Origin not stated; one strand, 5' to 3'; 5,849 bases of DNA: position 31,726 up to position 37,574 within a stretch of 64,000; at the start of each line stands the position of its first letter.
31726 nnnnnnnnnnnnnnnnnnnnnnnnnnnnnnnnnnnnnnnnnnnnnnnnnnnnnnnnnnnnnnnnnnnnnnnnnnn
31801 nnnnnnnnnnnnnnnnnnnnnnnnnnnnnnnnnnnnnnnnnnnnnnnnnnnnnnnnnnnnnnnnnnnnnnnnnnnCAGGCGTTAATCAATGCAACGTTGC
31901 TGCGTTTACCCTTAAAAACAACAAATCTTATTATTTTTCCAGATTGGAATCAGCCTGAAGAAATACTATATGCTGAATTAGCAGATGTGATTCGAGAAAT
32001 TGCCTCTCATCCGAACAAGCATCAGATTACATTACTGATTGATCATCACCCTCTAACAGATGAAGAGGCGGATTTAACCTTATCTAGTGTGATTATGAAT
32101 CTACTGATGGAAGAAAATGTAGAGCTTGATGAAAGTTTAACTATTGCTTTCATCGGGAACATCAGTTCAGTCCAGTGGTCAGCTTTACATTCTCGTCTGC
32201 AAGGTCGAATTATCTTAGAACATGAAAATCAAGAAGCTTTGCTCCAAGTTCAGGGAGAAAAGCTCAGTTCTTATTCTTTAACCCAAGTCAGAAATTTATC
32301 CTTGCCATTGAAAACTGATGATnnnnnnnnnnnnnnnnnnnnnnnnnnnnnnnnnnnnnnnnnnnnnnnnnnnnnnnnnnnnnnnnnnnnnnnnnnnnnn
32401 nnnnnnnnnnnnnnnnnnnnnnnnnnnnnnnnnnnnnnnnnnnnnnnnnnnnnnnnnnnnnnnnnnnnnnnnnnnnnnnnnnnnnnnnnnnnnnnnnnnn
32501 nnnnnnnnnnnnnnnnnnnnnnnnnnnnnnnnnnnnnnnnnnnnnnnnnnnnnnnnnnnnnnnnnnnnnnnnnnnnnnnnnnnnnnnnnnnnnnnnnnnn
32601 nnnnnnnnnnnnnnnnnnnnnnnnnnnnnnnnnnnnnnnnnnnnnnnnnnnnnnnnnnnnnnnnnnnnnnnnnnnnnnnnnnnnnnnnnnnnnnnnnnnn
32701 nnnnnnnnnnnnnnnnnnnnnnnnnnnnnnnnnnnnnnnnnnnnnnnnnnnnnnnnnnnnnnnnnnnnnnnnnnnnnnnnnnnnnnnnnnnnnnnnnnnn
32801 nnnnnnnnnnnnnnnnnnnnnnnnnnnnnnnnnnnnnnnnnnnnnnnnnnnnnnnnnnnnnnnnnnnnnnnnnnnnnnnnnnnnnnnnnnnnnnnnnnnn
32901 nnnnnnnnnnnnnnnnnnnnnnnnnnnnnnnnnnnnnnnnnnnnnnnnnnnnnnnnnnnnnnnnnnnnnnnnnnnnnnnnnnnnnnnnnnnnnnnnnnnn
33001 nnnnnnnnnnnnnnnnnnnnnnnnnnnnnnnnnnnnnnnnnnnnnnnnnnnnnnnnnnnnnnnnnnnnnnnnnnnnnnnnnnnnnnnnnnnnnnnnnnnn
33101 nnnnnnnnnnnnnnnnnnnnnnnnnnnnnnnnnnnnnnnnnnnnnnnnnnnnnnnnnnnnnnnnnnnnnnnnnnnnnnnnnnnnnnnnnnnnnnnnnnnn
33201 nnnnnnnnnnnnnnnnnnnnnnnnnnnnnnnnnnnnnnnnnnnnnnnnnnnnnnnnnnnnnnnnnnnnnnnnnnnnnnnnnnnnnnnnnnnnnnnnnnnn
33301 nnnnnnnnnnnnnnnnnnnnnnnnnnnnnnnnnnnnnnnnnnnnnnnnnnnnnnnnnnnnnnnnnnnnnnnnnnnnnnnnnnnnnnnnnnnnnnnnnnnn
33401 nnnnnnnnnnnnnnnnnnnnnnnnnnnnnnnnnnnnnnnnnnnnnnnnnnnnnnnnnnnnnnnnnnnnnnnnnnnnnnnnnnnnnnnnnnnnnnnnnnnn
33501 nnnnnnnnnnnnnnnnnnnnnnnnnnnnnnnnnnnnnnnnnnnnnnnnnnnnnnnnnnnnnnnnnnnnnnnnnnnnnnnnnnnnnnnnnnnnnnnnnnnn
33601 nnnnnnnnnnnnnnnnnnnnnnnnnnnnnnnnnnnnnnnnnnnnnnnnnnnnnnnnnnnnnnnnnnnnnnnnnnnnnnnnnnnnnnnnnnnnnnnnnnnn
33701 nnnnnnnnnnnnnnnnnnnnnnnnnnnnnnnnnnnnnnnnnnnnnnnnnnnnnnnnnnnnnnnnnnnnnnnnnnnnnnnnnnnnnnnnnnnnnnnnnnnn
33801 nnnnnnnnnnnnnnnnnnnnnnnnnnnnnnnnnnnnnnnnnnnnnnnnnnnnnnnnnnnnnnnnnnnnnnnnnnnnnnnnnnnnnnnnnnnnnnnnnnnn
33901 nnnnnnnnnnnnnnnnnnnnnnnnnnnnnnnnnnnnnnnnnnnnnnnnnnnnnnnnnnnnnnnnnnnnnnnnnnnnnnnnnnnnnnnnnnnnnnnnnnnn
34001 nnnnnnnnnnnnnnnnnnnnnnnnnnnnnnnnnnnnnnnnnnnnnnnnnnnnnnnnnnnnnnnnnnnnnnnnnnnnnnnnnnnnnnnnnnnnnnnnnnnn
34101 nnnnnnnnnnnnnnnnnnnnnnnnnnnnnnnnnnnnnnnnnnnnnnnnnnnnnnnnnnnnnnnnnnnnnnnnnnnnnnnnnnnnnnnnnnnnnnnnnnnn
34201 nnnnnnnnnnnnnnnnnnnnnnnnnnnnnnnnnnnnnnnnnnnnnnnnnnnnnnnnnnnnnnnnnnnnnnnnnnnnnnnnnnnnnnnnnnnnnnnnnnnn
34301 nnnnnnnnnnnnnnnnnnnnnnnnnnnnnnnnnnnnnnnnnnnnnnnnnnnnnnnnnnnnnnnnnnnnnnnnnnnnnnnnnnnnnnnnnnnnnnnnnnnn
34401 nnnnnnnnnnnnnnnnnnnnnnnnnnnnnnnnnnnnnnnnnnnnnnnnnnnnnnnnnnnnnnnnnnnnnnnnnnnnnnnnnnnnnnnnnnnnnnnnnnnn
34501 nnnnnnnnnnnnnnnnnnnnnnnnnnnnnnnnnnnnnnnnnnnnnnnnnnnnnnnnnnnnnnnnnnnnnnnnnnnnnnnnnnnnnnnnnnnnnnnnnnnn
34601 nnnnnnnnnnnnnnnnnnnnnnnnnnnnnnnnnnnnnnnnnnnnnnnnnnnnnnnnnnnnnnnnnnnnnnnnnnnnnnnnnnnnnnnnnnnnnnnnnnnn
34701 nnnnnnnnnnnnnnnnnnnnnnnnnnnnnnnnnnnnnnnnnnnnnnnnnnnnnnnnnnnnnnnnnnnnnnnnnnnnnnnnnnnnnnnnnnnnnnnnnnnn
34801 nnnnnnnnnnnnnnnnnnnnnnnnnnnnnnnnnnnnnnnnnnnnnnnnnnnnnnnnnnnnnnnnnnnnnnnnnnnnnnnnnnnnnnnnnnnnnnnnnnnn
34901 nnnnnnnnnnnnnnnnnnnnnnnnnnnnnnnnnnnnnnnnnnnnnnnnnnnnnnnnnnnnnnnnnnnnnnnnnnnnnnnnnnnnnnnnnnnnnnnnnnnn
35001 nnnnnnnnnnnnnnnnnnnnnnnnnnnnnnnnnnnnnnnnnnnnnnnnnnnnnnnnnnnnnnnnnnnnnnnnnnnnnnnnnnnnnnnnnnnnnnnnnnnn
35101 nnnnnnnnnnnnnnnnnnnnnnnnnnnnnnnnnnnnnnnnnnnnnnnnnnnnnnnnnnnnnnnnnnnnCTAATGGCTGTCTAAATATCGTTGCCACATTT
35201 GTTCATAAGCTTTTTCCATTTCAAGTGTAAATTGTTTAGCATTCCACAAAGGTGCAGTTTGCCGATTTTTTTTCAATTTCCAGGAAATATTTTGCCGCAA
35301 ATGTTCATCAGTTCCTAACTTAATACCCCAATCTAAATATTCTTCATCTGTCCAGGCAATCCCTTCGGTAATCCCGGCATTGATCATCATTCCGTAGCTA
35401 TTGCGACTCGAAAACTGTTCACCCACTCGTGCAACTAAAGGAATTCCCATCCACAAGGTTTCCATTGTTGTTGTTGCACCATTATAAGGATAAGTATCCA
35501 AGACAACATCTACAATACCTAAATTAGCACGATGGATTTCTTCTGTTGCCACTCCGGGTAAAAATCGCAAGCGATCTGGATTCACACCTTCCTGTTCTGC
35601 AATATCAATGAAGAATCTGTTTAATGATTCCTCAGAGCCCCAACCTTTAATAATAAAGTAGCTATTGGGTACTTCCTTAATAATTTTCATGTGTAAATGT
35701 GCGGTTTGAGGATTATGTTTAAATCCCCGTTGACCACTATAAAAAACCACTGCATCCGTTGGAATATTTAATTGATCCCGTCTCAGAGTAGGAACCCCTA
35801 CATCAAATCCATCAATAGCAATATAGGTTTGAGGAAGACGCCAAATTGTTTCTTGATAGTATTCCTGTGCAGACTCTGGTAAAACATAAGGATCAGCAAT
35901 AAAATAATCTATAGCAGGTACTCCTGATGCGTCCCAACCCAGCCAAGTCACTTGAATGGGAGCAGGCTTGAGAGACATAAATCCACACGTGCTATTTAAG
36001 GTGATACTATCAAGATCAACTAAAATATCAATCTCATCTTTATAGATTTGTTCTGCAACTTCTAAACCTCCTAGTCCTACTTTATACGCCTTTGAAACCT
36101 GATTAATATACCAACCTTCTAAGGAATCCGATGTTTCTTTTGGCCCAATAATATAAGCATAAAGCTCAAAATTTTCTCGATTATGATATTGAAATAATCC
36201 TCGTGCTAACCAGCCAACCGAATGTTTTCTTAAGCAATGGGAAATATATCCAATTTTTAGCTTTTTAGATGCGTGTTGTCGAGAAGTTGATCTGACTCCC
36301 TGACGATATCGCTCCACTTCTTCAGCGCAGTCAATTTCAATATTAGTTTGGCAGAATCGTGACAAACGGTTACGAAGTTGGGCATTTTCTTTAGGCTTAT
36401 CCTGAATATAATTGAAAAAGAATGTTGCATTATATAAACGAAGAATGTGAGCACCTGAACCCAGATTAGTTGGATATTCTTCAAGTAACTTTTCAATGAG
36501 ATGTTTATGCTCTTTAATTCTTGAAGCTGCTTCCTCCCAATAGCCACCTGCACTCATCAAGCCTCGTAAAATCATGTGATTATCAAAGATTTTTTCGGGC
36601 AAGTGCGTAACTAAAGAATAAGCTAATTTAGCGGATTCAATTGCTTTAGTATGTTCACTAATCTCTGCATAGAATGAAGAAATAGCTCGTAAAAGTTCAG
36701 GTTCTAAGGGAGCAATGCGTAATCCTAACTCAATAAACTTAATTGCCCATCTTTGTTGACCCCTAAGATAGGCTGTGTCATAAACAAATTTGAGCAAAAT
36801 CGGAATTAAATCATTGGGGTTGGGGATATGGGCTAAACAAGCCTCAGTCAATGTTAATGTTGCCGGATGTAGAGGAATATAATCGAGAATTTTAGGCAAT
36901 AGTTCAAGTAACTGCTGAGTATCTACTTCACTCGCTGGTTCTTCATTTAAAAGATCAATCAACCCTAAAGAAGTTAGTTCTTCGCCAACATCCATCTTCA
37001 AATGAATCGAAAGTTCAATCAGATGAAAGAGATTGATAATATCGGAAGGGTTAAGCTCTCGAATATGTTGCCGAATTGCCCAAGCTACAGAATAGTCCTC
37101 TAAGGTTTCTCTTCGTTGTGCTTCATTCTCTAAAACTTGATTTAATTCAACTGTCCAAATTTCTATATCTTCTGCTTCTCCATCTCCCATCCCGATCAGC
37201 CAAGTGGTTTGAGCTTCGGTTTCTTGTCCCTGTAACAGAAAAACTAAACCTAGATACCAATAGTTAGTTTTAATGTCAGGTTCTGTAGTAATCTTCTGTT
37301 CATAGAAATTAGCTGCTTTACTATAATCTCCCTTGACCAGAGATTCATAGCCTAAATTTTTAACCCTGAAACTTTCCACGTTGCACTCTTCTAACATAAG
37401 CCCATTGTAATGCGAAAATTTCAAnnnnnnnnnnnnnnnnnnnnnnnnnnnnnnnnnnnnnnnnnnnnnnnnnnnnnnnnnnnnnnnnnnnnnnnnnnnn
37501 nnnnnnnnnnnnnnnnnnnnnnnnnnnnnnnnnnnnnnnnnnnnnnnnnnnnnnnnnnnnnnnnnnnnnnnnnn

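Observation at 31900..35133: Shared ~150-aa C-terminal domain on two different sugar-modifying proteins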

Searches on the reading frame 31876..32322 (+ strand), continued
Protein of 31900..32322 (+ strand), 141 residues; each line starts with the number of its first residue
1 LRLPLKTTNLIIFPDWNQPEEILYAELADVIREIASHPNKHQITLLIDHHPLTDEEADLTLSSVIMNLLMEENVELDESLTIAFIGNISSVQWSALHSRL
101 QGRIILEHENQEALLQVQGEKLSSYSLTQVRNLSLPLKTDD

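Call 74: search_protein_families(library=pfam, proteins=[P0140, P0139, P0165, P0167, P0179, P0198, P0212, P0174, P0245, P0266], max_evalue=0.0001)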
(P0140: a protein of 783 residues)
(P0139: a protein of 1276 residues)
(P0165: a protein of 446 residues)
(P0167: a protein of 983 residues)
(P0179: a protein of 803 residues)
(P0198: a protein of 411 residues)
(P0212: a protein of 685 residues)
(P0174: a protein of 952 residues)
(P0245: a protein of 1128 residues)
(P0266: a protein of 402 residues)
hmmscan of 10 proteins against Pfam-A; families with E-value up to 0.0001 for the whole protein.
P0140 (783 aa): 2 families
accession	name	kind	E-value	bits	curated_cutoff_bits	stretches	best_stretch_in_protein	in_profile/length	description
PF08241.18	Methyltransf_11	-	3.2e-08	34.5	21.2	1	51-101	47-93/95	Methyltransferase domain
PF13489.12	Methyltransf_23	-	5.3e-05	23.4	27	1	69-174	85-163/164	Methyltransferase domain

P0139 (1276 aa): 12 families
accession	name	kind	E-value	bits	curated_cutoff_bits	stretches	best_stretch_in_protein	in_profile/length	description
PF21729.3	IRX15_IRX15L_GXM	-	2.3e-45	154.9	27.8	1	417-585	2-189/189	IRX15/IRX15L/GXM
PF00534.26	Glycos_transf_1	-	2.6e-31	108.9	26.4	1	947-1109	13-172/172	Glycosyl transferases group 1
PF13692.12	Glyco_trans_1_4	-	1.2e-25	90.9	27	1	952-1094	4-141/142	Glycosyl transferases group 1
PF14559.12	TPR_19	-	6.8e-13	49.2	25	1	648-710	3-65/68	Tetratricopeptide repeat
PF13578.12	Methyltransf_24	-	1e-11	46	26.3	1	67-173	1-104/105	Methyltransferase domain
PF07719.23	TPR_2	-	2.5e-09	37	27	0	638-668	3-33/34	Tetratricopeptide repeat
PF23914.1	TPR_CcmH_CycH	-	4.2e-09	36.9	42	1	628-711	42-128/158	Cytochrome c-type biogenesis protein H TPR domain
PF13428.12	TPR_14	-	4.7e-08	33.4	23.5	0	638-678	3-43/44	Tetratricopeptide repeat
PF13181.12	TPR_8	-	1e-07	32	25.7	0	637-668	2-33/34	Tetratricopeptide repeat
PF12895.13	ANAPC3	-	2e-07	31.6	27.2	1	620-695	7-81/82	Anaphase-promoting complex, cyclosome, subunit 3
PF13431.12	TPR_17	-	2.2e-06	27.9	24.4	0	624-657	1-34/34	Tetratricopeptide repeat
PF13524.12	Glyco_trans_1_2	-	5.3e-06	26.9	25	1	982-1110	16-129/144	Glycosyl transferase-like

P0165 (446 aa): 0 families

P0167 (983 aa): 2 families
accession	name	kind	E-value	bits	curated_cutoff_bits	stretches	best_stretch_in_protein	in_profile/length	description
PF00535.33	Glycos_transf_2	-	7.8e-29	101.2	23.3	1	306-443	1-138/168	Glycosyl transferase family 2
PF13641.12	Glyco_tranf_2_3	-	1.6e-07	32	27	1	305-489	3-191/230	Glycosyltransferase like family 2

P0179 (803 aa): 5 families
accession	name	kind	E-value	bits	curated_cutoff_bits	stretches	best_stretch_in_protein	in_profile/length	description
PF00535.33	Glycos_transf_2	-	1.2e-32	113.6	23.3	1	416-532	1-116/168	Glycosyl transferase family 2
PF04055.27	Radical_SAM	-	5e-21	76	29.5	1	20-187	6-165/166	Radical SAM superfamily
PF10111.15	Glyco_tranf_2_2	-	2.3e-17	63.8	27.3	1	416-591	1-198/276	Glycosyltransferase like family 2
PF13641.12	Glyco_tranf_2_3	-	7.1e-14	52.8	27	1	413-590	1-192/230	Glycosyltransferase like family 2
PF13632.12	Glyco_trans_2_3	-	1.6e-05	25.3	27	1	498-638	1-146/198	Glycosyl transferase family group 2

P0198 (411 aa): 0 families

P0212 (685 aa): 2 families
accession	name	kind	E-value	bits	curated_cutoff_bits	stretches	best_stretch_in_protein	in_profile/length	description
PF00534.26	Glycos_transf_1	-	9.5e-18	64.7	26.4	1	181-326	21-171/172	Glycosyl transferases group 1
PF13692.12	Glyco_trans_1_4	-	1.9e-14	54.6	27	1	202-312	32-141/142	Glycosyl transferases group 1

P0174 (952 aa): 5 families
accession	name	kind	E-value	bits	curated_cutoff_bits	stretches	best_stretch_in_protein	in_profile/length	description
PF13844.12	Glyco_transf_41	-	1.5e-29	103.1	25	2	751-920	356-525/543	Glycosyl transferase family 41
PF05050.19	Methyltransf_21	-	7e-12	46.2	22.7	1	20-173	1-172/173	Methyltransferase FkbM domain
PF07719.23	TPR_2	-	4.6e-08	33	27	0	391-416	4-29/34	Tetratricopeptide repeat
PF14559.12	TPR_19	-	7.2e-07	29.9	25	1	398-458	1-61/68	Tetratricopeptide repeat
PF13428.12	TPR_14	-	8.5e-06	26.4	23.5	0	398-429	11-42/44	Tetratricopeptide repeat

P0245 (1128 aa): 3 families
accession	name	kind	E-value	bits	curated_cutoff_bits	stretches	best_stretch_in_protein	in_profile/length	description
PF13578.12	Methyltransf_24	-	1.1e-13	52.4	26.3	1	26-145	2-103/105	Methyltransferase domain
PF08242.18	Methyltransf_12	-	5.3e-05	24.3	30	0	1006-1038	59-91/98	Methyltransferase domain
PF08241.18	Methyltransf_11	-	7.9e-05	23.7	21.2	0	26-144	2-95/95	Methyltransferase domain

P0266 (402 aa): 0 families

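Call 77: search_dna_similar(query=window:31900-32280:+, collection=plasmids, mode=protein, max_evalue=0.001, max_rows=25)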
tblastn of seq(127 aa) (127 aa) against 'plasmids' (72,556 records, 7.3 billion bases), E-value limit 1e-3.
No match.

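Call 80: search_protein_families(library=pfam, alignment_id=A6, max_evalue=0.00001)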
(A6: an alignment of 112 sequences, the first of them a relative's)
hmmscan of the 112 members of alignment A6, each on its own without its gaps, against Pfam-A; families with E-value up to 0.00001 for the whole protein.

A. member 1, L008:8311-10521:- (737 aa): 3 families
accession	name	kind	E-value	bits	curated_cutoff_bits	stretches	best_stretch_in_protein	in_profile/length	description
PF13844.12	Glyco_transf_41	-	1.1e-52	179.5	25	2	533-721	358-543/543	Glycosyl transferase family 41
PF14559.12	TPR_19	-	6.9e-07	29.9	25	0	213-255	6-48/68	Tetratricopeptide repeat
PF13432.12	TPR_16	-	1.9e-06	28.6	32.7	1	21-63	8-50/65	Tetratricopeptide repeat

B. families by the number of members that match (of 112 scanned): 88 families (the first 25 are shown)
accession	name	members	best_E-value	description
PF13844.12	Glyco_transf_41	38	7.5e-55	Glycosyl transferase family 41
PF05685.18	Uma2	9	3.4e-43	Putative restriction endonuclease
PF13414.12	TPR_11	9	6.9e-33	TPR repeat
PF13432.12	TPR_16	9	4.9e-32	Tetratricopeptide repeat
PF07719.23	TPR_2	8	1.1e-41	Tetratricopeptide repeat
PF14559.12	TPR_19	8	5.9e-26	Tetratricopeptide repeat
PF00069.31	Pkinase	7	8.1e-38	Protein kinase domain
PF07714.23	PK_Tyr_Ser-Thr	7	1.1e-19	Protein tyrosine and serine/threonine kinase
PF08241.18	Methyltransf_11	7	4.4e-17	Methyltransferase domain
PF00515.34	TPR_1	6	2.4e-39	Tetratricopeptide repeat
PF13431.12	TPR_17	6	1.3e-29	Tetratricopeptide repeat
PF13649.12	Methyltransf_25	6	2.5e-18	Methyltransferase domain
PF13489.12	Methyltransf_23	6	7.6e-13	Methyltransferase domain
PF03109.22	ABC1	6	4.6e-07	ABC1 atypical kinase-like domain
PF16734.10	Pilin_GH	5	1.2e-28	Type IV pilin-like G and H, putative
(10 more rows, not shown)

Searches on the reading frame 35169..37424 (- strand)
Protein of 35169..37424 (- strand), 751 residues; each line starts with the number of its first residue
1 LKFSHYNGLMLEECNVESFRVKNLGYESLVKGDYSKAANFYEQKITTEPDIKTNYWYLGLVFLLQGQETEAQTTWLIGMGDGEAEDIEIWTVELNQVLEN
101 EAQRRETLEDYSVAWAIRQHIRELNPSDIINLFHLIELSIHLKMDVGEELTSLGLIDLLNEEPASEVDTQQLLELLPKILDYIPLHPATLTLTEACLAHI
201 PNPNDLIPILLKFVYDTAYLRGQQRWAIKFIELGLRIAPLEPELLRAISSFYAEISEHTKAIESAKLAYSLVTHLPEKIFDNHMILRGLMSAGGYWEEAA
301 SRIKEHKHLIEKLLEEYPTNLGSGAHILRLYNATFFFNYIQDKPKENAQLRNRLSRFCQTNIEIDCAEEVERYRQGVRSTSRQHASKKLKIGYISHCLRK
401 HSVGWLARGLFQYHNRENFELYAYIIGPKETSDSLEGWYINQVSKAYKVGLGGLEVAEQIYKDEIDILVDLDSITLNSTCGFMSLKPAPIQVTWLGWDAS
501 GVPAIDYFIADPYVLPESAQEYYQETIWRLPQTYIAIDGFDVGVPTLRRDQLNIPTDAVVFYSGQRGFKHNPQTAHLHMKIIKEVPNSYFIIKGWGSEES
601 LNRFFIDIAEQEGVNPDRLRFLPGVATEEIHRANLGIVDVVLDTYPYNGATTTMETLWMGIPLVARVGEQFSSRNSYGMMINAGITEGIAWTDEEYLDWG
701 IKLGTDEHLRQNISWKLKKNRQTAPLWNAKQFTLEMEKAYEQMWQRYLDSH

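Call 4: search_protein_families(library=pfam, proteins=[window:35169-37424:-], max_evalue=0.01)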
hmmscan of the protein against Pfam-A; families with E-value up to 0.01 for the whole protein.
window:35169-37424:- (751 aa): 1 family
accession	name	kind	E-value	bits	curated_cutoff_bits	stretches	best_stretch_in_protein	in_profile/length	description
PF13844.12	Glyco_transf_41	-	8.9e-50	169.9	25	2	548-736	358-543/543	Glycosyl transferase family 41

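Call 66: search_protein_families(library=ncbifam, proteins=[window:35169-37424:-], max_evalue=0.00001)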
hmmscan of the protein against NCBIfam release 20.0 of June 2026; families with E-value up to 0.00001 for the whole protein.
window:35169-37424:- (751 aa): 0 families
